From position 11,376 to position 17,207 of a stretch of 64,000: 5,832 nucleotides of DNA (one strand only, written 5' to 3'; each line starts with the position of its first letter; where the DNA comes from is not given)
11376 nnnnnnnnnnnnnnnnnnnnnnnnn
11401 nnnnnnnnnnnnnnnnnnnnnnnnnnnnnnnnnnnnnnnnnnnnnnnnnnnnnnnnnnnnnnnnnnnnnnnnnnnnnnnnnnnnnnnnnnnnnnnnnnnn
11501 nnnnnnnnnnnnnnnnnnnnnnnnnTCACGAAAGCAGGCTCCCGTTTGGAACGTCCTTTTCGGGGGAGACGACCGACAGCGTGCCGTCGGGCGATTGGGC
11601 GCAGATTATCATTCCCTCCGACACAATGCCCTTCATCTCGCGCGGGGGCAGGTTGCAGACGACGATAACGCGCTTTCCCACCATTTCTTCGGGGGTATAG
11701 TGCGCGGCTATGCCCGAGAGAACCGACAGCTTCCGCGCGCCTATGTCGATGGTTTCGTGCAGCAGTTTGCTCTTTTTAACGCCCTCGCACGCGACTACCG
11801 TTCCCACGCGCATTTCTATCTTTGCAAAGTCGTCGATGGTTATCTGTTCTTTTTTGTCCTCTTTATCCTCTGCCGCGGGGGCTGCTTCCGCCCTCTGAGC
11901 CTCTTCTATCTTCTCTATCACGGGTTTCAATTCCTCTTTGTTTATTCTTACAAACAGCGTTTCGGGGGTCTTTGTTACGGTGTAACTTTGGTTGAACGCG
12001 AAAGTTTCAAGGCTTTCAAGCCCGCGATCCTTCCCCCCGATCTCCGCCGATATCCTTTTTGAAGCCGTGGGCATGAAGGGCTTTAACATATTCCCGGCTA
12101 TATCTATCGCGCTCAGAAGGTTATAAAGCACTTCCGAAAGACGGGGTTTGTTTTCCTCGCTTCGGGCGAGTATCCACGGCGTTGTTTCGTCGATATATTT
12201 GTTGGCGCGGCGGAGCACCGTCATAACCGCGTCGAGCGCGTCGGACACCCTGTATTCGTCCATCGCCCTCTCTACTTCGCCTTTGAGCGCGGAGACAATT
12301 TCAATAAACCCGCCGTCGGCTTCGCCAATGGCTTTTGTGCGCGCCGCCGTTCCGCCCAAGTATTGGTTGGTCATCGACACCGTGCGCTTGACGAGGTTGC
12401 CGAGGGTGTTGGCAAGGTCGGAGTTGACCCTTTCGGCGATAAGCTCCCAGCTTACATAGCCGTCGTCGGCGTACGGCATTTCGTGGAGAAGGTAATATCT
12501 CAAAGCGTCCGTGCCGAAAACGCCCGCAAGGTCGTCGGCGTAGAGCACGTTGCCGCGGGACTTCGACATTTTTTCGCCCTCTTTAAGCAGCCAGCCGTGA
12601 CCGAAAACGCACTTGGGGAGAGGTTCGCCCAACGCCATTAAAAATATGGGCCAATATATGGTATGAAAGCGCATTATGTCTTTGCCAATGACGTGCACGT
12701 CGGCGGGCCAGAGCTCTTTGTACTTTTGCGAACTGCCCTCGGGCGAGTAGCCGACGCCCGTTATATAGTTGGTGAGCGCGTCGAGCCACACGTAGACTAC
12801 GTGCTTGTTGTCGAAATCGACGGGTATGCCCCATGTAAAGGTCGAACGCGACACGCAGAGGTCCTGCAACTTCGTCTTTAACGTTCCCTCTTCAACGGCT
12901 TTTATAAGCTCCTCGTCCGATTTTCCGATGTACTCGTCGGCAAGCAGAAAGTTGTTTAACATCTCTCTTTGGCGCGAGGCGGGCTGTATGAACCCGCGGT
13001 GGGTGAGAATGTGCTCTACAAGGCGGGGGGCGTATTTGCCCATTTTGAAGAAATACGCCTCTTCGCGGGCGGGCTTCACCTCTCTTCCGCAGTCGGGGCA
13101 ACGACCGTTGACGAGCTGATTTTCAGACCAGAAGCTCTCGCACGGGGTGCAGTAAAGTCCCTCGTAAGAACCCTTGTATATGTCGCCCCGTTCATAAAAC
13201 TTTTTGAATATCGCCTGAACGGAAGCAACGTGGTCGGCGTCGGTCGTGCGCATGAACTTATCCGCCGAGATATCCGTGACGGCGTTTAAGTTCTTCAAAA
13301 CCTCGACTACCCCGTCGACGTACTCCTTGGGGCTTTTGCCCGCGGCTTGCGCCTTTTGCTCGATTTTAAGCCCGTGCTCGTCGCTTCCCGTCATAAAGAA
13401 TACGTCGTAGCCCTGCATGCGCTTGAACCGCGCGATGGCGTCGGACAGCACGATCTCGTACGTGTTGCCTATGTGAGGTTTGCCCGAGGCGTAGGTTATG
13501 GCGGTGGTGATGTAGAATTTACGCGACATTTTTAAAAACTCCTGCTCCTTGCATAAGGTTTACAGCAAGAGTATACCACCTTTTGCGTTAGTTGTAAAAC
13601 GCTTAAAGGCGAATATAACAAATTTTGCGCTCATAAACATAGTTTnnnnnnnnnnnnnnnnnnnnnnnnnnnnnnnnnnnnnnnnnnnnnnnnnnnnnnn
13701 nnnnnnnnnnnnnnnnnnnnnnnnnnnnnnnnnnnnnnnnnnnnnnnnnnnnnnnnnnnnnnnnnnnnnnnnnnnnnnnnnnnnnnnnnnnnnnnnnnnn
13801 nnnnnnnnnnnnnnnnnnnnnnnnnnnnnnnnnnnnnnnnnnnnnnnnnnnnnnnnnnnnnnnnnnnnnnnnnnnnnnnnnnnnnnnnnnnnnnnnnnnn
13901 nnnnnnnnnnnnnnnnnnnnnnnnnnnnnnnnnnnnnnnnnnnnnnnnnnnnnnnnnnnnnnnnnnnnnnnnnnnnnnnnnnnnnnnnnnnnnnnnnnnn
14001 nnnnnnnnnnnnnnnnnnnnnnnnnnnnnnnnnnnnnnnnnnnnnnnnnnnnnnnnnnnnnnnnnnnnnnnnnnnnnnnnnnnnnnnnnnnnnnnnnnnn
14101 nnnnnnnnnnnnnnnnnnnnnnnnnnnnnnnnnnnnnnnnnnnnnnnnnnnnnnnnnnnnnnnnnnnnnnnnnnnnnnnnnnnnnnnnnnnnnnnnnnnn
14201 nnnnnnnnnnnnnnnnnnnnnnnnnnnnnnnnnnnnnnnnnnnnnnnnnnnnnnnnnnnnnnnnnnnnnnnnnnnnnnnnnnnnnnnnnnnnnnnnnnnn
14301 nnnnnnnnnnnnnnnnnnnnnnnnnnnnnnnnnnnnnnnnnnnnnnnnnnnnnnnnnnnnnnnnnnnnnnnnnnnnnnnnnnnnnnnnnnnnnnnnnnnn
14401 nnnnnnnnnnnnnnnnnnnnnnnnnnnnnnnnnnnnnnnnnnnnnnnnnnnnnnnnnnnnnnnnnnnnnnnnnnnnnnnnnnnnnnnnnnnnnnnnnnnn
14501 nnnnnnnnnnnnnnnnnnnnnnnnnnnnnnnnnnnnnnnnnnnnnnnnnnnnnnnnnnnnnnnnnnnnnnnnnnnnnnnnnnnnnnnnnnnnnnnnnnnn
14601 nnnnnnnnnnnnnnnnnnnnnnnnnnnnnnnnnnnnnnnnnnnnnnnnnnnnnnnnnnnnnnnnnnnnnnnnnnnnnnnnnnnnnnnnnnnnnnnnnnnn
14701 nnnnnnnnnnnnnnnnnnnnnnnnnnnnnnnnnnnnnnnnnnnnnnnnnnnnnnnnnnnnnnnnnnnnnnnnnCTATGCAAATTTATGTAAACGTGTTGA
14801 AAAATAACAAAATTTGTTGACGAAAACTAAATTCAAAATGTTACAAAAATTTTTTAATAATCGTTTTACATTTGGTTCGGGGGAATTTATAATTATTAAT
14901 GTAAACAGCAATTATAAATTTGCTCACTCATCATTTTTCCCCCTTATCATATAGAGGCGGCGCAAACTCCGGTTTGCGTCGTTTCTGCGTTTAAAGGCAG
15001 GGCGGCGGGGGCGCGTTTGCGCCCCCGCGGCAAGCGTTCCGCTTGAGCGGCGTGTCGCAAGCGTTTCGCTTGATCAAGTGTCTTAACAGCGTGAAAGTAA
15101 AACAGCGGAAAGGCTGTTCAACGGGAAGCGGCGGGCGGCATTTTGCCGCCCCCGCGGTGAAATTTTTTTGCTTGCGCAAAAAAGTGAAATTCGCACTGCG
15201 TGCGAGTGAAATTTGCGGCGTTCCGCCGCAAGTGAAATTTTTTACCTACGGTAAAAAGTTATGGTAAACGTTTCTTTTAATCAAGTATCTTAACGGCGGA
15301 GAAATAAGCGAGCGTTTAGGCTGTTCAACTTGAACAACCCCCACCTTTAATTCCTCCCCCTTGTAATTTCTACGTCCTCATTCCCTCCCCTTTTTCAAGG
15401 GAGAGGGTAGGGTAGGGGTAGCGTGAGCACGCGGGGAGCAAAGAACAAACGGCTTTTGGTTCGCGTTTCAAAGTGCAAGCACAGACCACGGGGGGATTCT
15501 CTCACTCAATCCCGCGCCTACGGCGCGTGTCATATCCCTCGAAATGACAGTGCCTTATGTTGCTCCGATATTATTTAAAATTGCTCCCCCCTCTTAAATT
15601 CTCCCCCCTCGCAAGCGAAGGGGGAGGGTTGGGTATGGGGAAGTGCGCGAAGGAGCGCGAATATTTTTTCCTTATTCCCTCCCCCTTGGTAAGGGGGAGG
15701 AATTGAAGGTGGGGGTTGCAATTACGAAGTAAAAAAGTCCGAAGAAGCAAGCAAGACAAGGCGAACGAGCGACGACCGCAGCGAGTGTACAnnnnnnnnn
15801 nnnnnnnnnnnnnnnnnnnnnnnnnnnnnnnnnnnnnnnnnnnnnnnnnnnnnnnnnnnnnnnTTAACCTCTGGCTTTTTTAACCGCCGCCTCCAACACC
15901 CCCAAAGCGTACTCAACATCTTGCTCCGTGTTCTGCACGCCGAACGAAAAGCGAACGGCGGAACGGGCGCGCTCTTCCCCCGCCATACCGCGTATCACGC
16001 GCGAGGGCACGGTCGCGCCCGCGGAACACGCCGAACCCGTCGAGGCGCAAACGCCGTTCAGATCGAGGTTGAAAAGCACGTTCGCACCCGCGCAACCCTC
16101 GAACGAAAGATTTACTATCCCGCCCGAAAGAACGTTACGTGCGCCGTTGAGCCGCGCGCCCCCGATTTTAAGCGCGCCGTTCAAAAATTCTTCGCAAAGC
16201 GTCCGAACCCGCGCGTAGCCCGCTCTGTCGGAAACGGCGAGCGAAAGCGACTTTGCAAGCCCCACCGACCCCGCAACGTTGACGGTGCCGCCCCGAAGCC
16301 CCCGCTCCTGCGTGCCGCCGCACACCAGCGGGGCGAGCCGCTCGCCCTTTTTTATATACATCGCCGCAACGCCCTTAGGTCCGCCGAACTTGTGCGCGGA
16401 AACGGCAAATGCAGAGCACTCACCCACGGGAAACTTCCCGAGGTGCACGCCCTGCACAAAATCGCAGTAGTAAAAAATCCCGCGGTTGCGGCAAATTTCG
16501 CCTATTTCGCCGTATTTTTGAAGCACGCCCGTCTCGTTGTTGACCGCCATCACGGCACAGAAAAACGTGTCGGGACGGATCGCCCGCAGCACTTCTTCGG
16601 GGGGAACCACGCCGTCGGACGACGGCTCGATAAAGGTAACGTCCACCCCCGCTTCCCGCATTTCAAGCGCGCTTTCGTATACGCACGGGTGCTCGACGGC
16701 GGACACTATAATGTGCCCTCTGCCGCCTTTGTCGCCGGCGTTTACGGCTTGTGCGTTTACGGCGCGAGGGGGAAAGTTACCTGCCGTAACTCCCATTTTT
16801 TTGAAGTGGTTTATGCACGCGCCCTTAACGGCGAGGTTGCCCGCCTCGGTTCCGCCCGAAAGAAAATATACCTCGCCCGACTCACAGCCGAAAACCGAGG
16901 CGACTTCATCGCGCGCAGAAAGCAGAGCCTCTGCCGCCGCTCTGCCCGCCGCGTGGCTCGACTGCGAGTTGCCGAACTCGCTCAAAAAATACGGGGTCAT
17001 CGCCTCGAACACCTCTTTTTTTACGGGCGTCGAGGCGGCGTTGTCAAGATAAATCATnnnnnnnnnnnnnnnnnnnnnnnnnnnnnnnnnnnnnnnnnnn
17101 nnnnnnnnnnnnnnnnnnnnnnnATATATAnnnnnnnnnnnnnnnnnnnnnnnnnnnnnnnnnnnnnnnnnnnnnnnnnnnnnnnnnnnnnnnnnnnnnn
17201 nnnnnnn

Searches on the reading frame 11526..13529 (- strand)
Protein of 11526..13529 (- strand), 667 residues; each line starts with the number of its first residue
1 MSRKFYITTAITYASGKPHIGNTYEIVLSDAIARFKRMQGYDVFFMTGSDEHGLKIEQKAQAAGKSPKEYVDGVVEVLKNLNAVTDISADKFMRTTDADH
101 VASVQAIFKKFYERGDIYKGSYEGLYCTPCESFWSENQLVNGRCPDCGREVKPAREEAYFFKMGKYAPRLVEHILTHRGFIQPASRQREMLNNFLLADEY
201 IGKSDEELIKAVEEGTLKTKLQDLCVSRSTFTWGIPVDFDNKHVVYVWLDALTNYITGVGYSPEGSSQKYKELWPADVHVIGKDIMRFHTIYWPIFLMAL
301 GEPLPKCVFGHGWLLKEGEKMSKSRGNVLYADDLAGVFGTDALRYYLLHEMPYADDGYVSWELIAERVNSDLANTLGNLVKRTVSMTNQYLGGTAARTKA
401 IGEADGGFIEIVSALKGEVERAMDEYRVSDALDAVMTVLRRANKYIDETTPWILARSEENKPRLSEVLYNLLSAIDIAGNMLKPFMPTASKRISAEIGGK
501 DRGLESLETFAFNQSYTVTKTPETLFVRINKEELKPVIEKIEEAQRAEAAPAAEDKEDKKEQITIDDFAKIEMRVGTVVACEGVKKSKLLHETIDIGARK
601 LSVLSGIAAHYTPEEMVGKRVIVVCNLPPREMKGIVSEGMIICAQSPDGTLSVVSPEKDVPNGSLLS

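Call 44: search_protein_families(library=pfam, proteins=[window:11526-13529:-], max_evalue=0.001)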
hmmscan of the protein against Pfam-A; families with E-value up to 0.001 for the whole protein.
window:11526-13529:- (667 aa): 7 families
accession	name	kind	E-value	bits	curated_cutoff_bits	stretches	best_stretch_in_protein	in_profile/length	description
PF09334.17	tRNA-synt_1g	-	2e-104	349.9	20.1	1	6-383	2-390/391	tRNA synthetases class I (M)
PF00133.28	tRNA-synt_1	-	1.3e-32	113.5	22.7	3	243-355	297-409/414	tRNA synthetases class I (I, L, M and V)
PF01588.26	tRNA_bind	-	1.9e-25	89.2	27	1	573-664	1-95/96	Putative tRNA binding domain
PF01406.26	tRNA-synt_1e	-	2e-12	47.5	27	2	16-122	21-126/301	tRNA synthetases class I (C) catalytic domain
PF01921.24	tRNA-synt_1f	-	1.1e-08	34.8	27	1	280-352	239-314/360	tRNA synthetases class I (K)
PF19303.5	Anticodon_3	-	6.6e-08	33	23.5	1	400-537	6-143/152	Anticodon binding domain of methionyl tRNA ligase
PF08264.19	Anticodon_1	-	6.7e-08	33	25.1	1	413-543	9-131/148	Anticodon-binding domain of tRNA ligase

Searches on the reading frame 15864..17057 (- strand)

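Call 9: search_protein_families(library=ncbifam, proteins=[window:15864-17057:-], max_evalue=0.00001)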
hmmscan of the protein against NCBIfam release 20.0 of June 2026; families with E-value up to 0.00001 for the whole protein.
window:15864-17057:- (397 aa): 15 families
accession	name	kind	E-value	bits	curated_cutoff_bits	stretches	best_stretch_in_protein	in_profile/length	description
TIGR03402.1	FeS_nifS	equivalog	2.9e-93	312.6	530.75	2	112-396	85-374/379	cysteine desulfurase NifS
TIGR03235.1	DNA_S_dndA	equivalog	1.3e-82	278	480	2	107-371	82-352/353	cysteine desulfurase DndA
NF010611.0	PRK14012.1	equivalog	5.4e-81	272.6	548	2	114-396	97-383/406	IscS subfamily cysteine desulfurase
TIGR02006.1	IscS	equivalog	6e-80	269.2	643.2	2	112-396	91-379/402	IscS subfamily cysteine desulfurase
TIGR03403.1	nifS_epsilon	equivalog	5e-66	223.1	587.7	1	2-396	1-377/382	NifS family cysteine desulfurase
NF002806.0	PRK02948.1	subfamily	1.1e-64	218.8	304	2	104-394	79-374/381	IscS subfamily cysteine desulfurase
TIGR01979.1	sufS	subfamily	1.3e-30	106.6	475.1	1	1-390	19-397/403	SufS family cysteine desulfurase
TIGR01977.1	am_tr_V_EF2568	hypoth_equivalog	1.4e-30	106.6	377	2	113-389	86-374/376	cysteine desulfurase family protein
NF041166.1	f2_encap_cargo1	exception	1.1e-14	54.5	800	1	1-388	246-620/623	family 2A encapsulin nanocompartment cargo protein cysteine desulfurase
NF040779.1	Sec_lyase_SclA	exception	1.8e-14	53.4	525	1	114-390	86-375/378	selenocysteine lyase SclA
TIGR01976.1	am_tr_V_VC1184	hypoth_equivalog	3.3e-13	49.7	352.35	0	112-235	105-231/401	cysteine desulfurase-like protein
NF008126.0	PRK10874.1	equivalog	3e-10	39.8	607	0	116-391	112-395/401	cysteine desulfurase CsdA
TIGR03392.1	FeS_syn_CsdA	equivalog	3.3e-09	36.4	493.6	0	116-389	109-390/398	cysteine desulfurase CsdA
NF006791.0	PRK09295.1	equivalog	1e-08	34.7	661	1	1-248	24-253/406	cysteine desulfurase SufS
TIGR04343.1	egtE_PLP_lyase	equivalog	2.8e-08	33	400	0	149-248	128-230/370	ergothioneine biosynthesis PLP-dependent enzyme EgtE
